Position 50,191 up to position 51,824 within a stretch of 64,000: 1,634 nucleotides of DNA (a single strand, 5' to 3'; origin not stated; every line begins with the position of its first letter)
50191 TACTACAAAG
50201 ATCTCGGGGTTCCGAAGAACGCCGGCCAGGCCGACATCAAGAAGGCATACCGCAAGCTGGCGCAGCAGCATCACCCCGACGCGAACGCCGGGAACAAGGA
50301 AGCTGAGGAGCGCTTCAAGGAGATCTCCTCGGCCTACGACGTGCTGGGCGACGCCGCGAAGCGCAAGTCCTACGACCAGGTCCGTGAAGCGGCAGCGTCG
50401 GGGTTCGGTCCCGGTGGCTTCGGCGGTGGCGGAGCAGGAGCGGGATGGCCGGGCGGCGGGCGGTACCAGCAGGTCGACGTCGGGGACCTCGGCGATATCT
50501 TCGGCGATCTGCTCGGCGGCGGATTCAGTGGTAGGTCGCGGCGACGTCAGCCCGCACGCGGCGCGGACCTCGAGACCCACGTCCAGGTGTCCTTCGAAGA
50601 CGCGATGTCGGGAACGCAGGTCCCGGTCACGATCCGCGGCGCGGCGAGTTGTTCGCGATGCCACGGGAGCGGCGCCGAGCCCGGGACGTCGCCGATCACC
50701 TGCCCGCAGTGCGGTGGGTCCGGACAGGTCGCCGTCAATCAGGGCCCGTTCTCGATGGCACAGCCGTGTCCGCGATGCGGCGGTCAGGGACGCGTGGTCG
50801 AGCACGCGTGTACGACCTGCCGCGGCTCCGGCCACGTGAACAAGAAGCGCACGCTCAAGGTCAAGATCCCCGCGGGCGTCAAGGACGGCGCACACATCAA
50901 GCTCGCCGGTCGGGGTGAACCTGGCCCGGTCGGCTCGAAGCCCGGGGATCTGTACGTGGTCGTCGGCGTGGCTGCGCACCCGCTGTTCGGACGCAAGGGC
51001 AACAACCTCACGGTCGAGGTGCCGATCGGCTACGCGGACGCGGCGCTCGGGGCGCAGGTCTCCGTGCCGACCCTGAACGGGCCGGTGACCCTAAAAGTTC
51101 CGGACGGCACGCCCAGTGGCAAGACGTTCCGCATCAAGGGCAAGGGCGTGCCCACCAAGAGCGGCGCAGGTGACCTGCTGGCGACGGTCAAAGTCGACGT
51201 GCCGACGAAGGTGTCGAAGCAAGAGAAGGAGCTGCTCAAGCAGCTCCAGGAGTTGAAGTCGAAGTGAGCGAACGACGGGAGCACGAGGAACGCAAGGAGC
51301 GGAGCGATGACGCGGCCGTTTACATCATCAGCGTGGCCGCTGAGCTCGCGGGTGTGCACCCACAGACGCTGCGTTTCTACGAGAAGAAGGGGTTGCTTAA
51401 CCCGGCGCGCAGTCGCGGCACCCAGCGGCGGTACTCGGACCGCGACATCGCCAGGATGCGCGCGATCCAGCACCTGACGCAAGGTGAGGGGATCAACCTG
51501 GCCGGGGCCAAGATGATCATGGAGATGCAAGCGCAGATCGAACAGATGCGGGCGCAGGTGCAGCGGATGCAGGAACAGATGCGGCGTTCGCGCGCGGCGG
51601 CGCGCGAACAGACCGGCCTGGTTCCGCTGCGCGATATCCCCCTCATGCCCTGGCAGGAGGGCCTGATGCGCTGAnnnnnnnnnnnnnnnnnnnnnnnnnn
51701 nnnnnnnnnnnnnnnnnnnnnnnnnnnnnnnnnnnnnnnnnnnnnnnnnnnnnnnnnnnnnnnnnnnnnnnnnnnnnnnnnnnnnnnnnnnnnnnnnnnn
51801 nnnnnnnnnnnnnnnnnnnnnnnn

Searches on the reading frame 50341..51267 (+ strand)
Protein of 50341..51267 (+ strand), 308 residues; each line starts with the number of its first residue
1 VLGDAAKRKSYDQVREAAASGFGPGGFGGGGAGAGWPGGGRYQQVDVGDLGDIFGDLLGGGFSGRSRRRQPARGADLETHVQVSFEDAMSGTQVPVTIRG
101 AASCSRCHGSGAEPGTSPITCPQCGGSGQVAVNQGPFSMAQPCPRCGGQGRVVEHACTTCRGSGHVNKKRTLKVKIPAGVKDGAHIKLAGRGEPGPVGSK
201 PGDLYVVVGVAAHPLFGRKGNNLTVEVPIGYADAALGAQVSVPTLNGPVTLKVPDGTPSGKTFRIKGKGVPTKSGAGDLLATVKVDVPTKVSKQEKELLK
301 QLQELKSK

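Call 26: search_protein_families(library=pfam, proteins=[window:50341-51267:+], max_evalue=0.001)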
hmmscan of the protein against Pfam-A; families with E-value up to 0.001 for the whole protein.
window:50341-51267:+ (308 aa): 3 families
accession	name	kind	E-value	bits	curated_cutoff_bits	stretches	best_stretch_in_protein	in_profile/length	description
PF01556.23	DnaJ_C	-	5.9e-46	156.7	26.6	1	77-288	1-152/152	DnaJ C terminal domain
PF00684.25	DnaJ_CXXCXGXG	-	3e-15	56.7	32.7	1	104-164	1-65/65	DnaJ central domain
PF15777.11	Anti-TRAP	-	0.00013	22.4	32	0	103-135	12-47/59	Tryptophan RNA-binding attenuator protein inhibitory protein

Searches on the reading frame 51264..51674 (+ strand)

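Call 26: search_protein_families(library=pfam, proteins=[window:51264-51674:+], max_evalue=0.001)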
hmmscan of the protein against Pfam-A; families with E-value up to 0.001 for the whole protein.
window:51264-51674:+ (136 aa): 5 families
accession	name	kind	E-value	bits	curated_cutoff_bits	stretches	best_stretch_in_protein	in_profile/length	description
PF13411.12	MerR_1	-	9.3e-23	80.6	21.6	1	21-88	2-68/69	MerR HTH family regulatory protein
PF00376.29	MerR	-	6.8e-14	51.8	28.2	1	22-57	2-38/38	MerR family regulatory protein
PF13591.12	MerR_2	-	3e-07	30.6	29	1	26-103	7-83/84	MerR HTH family regulatory protein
PF14282.11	FlxA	-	0.00036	21.1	26.3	1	83-116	49-82/101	FlxA-like protein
PF12728.13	HTH_17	-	0.00051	20.7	27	1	25-65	7-46/51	Helix-turn-helix domain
